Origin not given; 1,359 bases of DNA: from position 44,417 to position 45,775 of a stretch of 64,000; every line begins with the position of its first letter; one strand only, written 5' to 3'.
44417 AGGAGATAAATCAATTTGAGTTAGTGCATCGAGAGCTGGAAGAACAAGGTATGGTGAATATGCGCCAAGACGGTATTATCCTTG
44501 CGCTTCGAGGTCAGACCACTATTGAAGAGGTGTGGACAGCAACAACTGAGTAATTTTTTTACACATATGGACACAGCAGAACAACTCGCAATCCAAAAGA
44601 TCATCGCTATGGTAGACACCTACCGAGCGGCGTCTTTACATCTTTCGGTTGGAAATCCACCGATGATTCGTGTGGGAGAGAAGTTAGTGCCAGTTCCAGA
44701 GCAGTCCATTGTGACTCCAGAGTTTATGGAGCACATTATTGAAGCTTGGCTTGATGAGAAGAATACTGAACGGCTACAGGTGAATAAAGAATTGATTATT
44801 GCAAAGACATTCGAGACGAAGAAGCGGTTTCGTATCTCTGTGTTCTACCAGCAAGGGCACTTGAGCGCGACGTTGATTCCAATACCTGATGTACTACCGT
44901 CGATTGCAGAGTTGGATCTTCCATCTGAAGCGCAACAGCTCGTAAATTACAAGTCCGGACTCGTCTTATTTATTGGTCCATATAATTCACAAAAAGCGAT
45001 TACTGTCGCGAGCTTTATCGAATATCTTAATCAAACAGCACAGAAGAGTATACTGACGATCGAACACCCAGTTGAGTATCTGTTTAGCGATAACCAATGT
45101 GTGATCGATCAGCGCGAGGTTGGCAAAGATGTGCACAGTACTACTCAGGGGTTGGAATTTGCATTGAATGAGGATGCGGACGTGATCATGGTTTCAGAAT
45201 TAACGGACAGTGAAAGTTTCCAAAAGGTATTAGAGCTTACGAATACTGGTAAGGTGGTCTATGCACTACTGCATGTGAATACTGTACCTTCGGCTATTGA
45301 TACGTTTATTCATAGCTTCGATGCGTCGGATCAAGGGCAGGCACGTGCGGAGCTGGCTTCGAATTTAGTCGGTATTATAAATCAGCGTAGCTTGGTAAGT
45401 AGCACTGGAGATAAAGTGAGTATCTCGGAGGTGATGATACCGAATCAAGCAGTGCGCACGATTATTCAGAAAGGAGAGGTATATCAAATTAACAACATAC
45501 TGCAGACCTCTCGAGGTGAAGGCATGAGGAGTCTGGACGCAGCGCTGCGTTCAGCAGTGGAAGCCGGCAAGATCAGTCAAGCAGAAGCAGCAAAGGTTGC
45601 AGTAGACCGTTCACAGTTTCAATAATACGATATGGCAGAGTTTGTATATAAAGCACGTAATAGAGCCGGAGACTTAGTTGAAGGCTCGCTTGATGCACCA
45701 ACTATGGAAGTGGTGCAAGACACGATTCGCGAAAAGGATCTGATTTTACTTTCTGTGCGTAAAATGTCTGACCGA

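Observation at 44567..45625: PilT-like ATPase with degraded catalytic motifs inside an otherwise intact type IV pilus operon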

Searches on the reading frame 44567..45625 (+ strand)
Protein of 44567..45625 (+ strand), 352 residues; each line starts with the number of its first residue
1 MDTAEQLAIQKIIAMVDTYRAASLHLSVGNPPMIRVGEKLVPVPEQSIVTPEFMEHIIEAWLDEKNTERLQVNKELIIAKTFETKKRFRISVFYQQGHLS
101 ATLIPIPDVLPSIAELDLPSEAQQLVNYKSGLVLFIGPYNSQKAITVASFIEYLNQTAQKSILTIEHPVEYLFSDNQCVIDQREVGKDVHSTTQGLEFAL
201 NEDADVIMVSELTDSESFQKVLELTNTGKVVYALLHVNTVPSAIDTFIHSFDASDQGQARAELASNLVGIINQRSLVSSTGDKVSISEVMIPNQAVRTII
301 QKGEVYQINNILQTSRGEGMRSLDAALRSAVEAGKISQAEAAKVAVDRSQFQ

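Call 3: search_protein_families(library=pfam, proteins=[window:44567-45625:+], max_evalue=0.01)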
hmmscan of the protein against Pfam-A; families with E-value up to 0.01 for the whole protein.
window:44567-45625:+ (352 aa): 2 families
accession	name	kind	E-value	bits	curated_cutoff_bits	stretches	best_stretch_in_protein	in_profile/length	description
PF00437.27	T2SSE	-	3.3e-17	62.6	24.9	1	122-274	134-276/370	Type II/IV secretion system protein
PF11184.13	DUF2969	-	0.0035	18.2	25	0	280-331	16-65/71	Protein of unknown function (DUF2969)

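Call 4: search_protein_families(library=ncbifam, proteins=[window:44567-45625:+], max_evalue=0.01)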
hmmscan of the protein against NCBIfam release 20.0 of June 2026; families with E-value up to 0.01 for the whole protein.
window:44567-45625:+ (352 aa): 8 families
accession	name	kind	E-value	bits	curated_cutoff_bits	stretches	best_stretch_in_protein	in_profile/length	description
TIGR01420.1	pilT_fam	subfamily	2.3e-84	283.6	319.1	1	9-348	2-341/343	PilT/PilU family type 4a pilus ATPase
TIGR02525.1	plasmid_TraJ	equivalog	1.1e-24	87.2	368.3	1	97-345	116-367/372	plasmid transfer ATPase TraJ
TIGR02524.1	dot_icm_DotB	equivalog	1.1e-23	84.1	463.3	1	87-314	87-323/358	Dot/Icm type IV secretion system ATPase DotB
TIGR02533.1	type_II_gspE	equivalog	1.1e-19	70.5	630.25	1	121-274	234-377/486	type II secretion system ATPase GspE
NF041000.1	ATPase_ComGA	equivalog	4e-17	62.1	300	1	121-274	119-263/267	competence type IV pilus ATPase ComGA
NF007755.0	PRK10436.1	equivalog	8.9e-16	57.6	617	1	122-274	211-353/465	type II secretion system protein GspE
TIGR02538.1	type_IV_pilB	equivalog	6.5e-15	54.7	675.65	1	126-247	312-429/564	type IV-A pilus assembly ATPase PilB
NF053534.1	T4PilAsmATPsTfpB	equivalog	1.2e-14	53.6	850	1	121-274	327-470/584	type IV pilus assembly ATPase TfpB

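Call 5: search_solved_structures(query=window:44567-45625:+, show_alignments=3, max_evalue=0.00001)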
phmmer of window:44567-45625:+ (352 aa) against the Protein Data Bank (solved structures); distinct sequences matched with E-value up to 0.00001: 24.
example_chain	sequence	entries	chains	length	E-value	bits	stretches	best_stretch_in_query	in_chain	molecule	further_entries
2ewv_A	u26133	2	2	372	2.6e-61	210.7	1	5-348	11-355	twitching motility protein PilT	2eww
2gsz_A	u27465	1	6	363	6.5e-61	209.4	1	8-348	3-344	twitching motility protein PilT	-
6ojx_A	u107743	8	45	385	2e-52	181.6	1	20-329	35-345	Twitching motility pilus retraction ATPase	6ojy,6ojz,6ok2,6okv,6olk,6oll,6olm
5fl3_A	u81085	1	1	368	6.1e-51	176.6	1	6-351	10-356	PILI RETRACTION PROTEIN PILT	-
5zfq_A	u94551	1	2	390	3.2e-50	174.3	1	19-339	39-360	Twitching motility pilus retraction protein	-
3jvu_A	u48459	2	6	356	1.7e-48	168.6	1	10-343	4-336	Twitching mobility protein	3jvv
9n32_A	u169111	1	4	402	8e-47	163.1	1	7-342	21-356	PilU protein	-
2eyu_A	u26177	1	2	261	1.6e-45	158.8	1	107-348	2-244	twitching motility protein PilT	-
10my_A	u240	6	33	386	2.6e-42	148.3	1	17-343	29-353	PilT/PilU family type 4a pilus ATPase | Twitching motility protein PilT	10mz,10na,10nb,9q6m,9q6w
6geb_A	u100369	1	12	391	3.5e-20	75.6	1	12-319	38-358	DotB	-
6gef_A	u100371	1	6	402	3.4e-15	59.3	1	87-288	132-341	Type IV secretion system protein DotB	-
1p9r_A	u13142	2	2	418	1.6e-13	53.8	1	123-275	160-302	General secretion pathway protein E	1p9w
4pht_A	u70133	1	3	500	2e-13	53.4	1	123-275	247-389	General secretory pathway protein E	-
4kss_A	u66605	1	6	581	3e-13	52.9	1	123-275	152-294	Type II secretion system protein E, hemolysin-coregulated protein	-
4ksr_A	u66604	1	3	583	3e-13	52.8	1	123-275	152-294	Type II secretion system protein E, Hemolysin-coregulated protein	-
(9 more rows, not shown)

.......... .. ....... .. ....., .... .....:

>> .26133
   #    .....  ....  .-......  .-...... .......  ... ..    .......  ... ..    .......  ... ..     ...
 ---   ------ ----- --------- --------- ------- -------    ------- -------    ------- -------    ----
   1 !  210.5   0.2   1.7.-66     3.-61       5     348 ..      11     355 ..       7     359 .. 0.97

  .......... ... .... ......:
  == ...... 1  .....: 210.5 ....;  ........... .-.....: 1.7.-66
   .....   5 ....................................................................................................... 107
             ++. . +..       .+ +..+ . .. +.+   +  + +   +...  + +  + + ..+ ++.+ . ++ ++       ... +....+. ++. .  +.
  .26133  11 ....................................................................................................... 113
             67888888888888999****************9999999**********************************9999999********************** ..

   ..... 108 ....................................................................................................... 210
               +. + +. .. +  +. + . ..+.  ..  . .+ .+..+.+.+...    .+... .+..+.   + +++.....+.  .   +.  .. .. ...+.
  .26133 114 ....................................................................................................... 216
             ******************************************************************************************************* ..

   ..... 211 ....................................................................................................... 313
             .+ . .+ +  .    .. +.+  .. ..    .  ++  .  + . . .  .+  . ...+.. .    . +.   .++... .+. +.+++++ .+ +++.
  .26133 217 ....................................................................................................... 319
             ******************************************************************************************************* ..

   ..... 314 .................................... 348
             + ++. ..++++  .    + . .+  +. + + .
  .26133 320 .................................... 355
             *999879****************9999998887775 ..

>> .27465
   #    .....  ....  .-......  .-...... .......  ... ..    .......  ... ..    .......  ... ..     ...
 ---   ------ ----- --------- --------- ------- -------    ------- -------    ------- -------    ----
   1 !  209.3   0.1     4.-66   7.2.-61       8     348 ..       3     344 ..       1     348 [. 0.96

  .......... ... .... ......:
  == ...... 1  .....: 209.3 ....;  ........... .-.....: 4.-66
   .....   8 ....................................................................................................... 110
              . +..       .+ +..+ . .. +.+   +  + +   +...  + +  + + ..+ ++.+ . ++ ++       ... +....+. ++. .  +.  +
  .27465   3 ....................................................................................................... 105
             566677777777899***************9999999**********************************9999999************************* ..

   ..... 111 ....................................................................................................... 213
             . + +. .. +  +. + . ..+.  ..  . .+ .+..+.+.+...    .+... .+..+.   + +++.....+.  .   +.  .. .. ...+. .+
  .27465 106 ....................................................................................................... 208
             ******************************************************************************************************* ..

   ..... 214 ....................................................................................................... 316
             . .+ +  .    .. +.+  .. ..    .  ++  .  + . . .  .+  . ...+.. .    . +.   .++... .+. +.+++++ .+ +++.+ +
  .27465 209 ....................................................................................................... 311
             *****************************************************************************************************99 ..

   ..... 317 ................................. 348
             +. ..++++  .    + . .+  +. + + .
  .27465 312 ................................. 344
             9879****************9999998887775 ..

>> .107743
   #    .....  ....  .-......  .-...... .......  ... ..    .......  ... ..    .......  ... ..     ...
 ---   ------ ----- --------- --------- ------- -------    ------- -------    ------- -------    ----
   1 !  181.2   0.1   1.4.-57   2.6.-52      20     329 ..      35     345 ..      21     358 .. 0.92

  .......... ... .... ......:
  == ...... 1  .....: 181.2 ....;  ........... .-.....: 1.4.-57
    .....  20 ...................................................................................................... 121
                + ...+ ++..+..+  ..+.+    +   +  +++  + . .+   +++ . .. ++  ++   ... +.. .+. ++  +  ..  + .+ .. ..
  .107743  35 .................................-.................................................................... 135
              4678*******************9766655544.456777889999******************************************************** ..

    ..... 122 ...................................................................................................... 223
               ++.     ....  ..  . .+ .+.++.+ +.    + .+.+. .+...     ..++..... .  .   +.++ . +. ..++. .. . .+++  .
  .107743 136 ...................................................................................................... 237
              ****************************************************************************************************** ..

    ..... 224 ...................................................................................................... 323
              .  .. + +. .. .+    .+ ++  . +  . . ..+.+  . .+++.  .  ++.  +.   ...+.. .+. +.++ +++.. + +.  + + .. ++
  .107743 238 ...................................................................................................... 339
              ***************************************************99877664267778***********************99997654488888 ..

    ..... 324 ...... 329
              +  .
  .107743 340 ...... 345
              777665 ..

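Call 7: find_homologous_proteins(query=window:44567-45622:+, max_evalue=1e-10)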
Query window:44567-45622:+ (352 aa): 168 proteins with E <= 1e-10 among 3741 candidates; the best 120 are listed.
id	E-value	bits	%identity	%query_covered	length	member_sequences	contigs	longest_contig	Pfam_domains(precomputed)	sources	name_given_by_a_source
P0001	2.4e-219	745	99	100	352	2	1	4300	PF00437.27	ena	-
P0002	1.2e-134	466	61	100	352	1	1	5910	PF00437.27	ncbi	-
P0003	1.4e-134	466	61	100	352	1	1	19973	PF00437.27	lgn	-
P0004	6.5e-131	454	60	100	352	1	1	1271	PF00437.27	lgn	-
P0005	3.9e-130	452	58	100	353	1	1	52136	PF00437.27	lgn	-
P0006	2.1e-129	449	59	100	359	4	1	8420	PF00437.27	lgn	-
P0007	1.6e-128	446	58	100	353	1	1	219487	PF00437.27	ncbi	ncbi:MAG: ATPase, T2SS/T4P/T4SS family [Candidatus Kerfeldbacteria bacterium]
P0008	8.5e-128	444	58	100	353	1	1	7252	PF00437.27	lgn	-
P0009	1.4e-125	437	56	100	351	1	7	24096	PF00437.27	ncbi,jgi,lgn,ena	-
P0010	3.1e-125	436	55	99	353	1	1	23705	PF00437.27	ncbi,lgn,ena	-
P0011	7.1e-125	434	58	98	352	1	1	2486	PF00437.27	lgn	-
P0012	1.1e-124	434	58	98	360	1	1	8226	PF00437.27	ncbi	-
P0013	9.2e-124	431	56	100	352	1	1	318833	PF00437.27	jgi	-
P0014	1.1e-123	430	56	100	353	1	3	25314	PF00437.27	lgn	-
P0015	1.6e-122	427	55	98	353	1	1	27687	PF00437.27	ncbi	-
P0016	3.3e-118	412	54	98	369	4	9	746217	PF00437.27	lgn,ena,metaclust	metaclust:\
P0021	1.4e-103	364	50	100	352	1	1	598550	PF00437.27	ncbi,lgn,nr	ncbi:MAG: hypothetical protein HYV32_06630 [Candidatus Kerfeldbacteria bacterium]|nr:hypothetical pr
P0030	1.4e-75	272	39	100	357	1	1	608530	PF00437.27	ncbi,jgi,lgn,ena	ncbi:MAG: PilT/PilU family type 4a pilus ATPase [Patescibacteria group bacterium]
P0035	2.5e-68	249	36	100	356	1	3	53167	PF00437.27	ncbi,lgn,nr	ncbi:Flp pilus assembly complex ATPase component TadA [Patescibacteria group bacterium]|nr:Flp pilus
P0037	4.0e-64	235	36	99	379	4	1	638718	PF00437.27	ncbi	ncbi:MAG: type IV pilus twitching motility protein PilT [Patescibacteria group bacterium]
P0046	2.9e-59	219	33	100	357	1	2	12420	PF00437.27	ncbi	ncbi:type IV pilus twitching motility protein PilT [Patescibacteria group bacterium]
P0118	5.6e-49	185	31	94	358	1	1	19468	PF00437.27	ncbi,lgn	-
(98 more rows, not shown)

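Call 11: find_encoding_contigs(protein=window:44567-45625:+, flank=10000, max_places=4)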
Protein window:44567-45625:+ (352 aa): no gene with exactly this product is on record in the collection.

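Call 12: find_encoding_contigs(protein=P0021, flank=10000, max_places=2)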
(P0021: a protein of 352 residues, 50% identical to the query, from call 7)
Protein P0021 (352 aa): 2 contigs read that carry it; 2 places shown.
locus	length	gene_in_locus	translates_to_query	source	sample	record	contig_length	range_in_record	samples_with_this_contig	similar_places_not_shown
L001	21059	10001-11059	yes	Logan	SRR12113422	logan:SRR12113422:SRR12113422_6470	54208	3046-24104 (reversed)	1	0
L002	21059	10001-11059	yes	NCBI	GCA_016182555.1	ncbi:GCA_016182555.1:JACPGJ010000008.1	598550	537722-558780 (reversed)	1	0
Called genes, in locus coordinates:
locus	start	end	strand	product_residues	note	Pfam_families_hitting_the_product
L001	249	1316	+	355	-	PF01926:MMR_HSR1, PF02421:FeoB_N (weak), PF06071:YchF-GTPase_C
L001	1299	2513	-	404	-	PF01555:N6_N4_Mtase, PF01170:UPF0020, PF03602:Cons_hypoth95 (weak), PF13649:Methyltransf_25 (weak), PF13847:Methyltransf_31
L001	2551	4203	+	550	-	-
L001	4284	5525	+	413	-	PF11104:PilM_2, PF25216:Volactin (faint), PF06723:MreB_Mbl (faint), PF11104:PilM_2, PF08841:DDR (faint), PF14450:FtsA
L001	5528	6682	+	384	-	-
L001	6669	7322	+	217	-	-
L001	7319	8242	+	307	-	-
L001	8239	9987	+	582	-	PF05157:MshEN, PF00437:T2SSE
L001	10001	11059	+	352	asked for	PF00437:T2SSE (weak)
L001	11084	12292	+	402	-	PF28597:T2SSF_N, PF00482:T2SSF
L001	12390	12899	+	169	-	PF07963:N_methyl, PF08334:T2SSG (weak)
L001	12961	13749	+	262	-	PF06750:A24_N_bact, PF01478:Peptidase_A24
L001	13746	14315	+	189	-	PF07963:N_methyl (weak)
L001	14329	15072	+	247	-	-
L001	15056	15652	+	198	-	PF07963:N_methyl (weak)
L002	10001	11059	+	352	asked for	PF00437:T2SSE (weak)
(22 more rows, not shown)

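Call 13: find_encoding_contigs(protein=P0016, flank=10000, max_places=2)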
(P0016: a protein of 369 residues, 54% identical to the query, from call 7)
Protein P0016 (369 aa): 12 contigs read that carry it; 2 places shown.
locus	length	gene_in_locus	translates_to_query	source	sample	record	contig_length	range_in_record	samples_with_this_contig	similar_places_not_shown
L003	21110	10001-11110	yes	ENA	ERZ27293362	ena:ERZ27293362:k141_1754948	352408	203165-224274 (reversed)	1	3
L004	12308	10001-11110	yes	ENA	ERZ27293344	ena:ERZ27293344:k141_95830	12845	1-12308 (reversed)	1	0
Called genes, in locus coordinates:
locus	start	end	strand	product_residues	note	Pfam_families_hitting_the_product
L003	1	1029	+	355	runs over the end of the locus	PF01926:MMR_HSR1, PF02421:FeoB_N (weak), PF06071:YchF-GTPase_C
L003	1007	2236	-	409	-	PF01555:N6_N4_Mtase (weak), PF01170:UPF0020, PF03602:Cons_hypoth95 (weak), PF13847:Methyltransf_31, PF13649:Methyltransf_25 (faint)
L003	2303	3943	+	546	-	-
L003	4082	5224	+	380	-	PF11104:PilM_2, PF25216:Volactin (faint), PF11104:PilM_2, PF06723:MreB_Mbl (faint), PF14450:FtsA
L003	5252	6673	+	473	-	-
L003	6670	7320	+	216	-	-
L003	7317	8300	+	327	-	PF25833:Fn3_SaeA_3rd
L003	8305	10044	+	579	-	PF05157:MshEN, PF00437:T2SSE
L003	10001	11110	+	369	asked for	PF00437:T2SSE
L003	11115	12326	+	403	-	PF28597:T2SSF_N, PF00482:T2SSF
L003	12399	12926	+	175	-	PF07963:N_methyl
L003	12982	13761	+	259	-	PF06750:A24_N_bact, PF01478:Peptidase_A24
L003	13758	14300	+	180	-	PF07963:N_methyl (weak)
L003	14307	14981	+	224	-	-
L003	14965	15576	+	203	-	-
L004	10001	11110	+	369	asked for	PF00437:T2SSE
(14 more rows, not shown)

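Call 14: find_encoding_contigs(protein=P0030, flank=10000, max_places=2)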
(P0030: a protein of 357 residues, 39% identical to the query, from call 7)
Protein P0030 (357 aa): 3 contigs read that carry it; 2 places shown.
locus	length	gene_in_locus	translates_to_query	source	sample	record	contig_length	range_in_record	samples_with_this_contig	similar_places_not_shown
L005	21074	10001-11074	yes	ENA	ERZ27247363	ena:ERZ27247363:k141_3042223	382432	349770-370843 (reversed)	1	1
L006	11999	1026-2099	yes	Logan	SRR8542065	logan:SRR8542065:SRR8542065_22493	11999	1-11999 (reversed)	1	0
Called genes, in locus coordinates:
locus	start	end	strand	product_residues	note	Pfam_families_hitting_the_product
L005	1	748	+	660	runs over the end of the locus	-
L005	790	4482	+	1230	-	-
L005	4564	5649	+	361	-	PF11104:PilM_2, PF06723:MreB_Mbl (faint), PF14450:FtsA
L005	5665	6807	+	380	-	-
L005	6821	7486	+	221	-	-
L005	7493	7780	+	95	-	-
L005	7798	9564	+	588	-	PF05157:MshEN, PF00437:T2SSE, PF13555:AAA_29 (weak), PF13476:AAA_23 (weak)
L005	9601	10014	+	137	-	PF00072:Response_reg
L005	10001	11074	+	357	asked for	PF00437:T2SSE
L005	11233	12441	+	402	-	PF28597:T2SSF_N, PF00482:T2SSF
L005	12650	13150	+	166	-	-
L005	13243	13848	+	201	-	-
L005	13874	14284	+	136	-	-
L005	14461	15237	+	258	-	PF06750:A24_N_bact, PF01478:Peptidase_A24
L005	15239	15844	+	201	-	PF07963:N_methyl (weak)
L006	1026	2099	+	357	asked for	PF00437:T2SSE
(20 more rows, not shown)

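Call 21: find_encoding_contigs(protein=P0037, flank=10000, max_places=1)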
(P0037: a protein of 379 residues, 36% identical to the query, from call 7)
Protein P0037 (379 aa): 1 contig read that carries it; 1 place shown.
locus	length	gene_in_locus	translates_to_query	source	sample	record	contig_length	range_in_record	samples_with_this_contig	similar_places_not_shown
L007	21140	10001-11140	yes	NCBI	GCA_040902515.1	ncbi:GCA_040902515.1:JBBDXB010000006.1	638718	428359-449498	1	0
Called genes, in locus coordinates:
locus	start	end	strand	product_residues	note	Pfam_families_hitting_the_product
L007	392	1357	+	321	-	-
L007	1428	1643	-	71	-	-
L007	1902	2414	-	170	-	-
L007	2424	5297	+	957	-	-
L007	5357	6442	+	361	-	PF11104:PilM_2, PF14450:FtsA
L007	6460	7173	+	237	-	-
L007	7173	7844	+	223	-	PF04350:PilO (weak), PF10741:T2SSM_b (faint)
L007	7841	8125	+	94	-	-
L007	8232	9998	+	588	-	PF05157:MshEN, PF00437:T2SSE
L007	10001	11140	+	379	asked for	PF00437:T2SSE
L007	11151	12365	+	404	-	PF28597:T2SSF_N, PF00482:T2SSF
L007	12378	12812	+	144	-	PF07963:N_methyl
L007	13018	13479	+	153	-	PF07963:N_methyl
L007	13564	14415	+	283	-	PF06750:A24_N_bact, PF01478:Peptidase_A24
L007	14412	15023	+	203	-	PF07963:N_methyl (weak)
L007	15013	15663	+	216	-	PF07963:N_methyl (weak)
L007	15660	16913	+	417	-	-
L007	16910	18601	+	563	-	PF18885:DUF5648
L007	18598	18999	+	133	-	PF00075:RNase_H, PF13456:RVT_3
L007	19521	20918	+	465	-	PF13727:CoA_binding_3, PF02397:Bac_transf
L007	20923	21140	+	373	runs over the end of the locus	PF13439:Glyco_transf_4, PF20706:GT4-conflict (weak), PF00534:Glycos_transf_1, PF13692:Glyco_trans_1_4, PF13524:Glyco_trans_1_2 (weak)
